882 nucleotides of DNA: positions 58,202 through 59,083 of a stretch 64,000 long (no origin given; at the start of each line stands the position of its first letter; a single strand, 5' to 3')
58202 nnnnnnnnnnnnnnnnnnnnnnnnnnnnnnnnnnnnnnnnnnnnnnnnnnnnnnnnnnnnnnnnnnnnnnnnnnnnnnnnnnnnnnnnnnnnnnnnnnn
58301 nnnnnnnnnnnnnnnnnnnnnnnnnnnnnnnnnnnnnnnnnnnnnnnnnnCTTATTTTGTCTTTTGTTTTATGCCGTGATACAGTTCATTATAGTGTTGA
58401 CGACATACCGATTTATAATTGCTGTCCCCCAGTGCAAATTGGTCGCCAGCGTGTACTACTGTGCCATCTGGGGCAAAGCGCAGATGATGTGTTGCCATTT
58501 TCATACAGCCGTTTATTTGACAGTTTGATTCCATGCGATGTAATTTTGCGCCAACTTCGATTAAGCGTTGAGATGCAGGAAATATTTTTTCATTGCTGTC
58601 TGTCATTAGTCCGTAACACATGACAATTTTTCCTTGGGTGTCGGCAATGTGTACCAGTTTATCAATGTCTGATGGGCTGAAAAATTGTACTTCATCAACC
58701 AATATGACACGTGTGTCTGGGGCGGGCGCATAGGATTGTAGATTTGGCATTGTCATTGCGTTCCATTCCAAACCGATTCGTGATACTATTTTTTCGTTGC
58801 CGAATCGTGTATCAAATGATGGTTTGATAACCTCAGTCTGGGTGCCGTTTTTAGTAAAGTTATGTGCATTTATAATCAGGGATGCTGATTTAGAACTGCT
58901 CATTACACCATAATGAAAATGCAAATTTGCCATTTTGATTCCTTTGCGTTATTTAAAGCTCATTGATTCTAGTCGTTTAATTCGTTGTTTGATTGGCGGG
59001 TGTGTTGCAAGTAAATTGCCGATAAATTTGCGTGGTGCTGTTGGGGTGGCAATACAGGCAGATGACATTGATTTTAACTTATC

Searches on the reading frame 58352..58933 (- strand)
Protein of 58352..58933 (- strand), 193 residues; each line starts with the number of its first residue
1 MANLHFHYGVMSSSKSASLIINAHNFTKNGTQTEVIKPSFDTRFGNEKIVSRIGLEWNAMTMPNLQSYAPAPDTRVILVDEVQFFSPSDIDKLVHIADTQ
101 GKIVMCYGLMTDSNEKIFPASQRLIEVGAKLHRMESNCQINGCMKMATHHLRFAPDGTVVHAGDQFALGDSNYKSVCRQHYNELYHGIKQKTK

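Call 80: find_encoding_contigs(protein=window:58352-58933:-, flank=2500, max_places=10)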
Protein window:58352-58933:- (193 aa): no gene with exactly this product is on record in the collection.
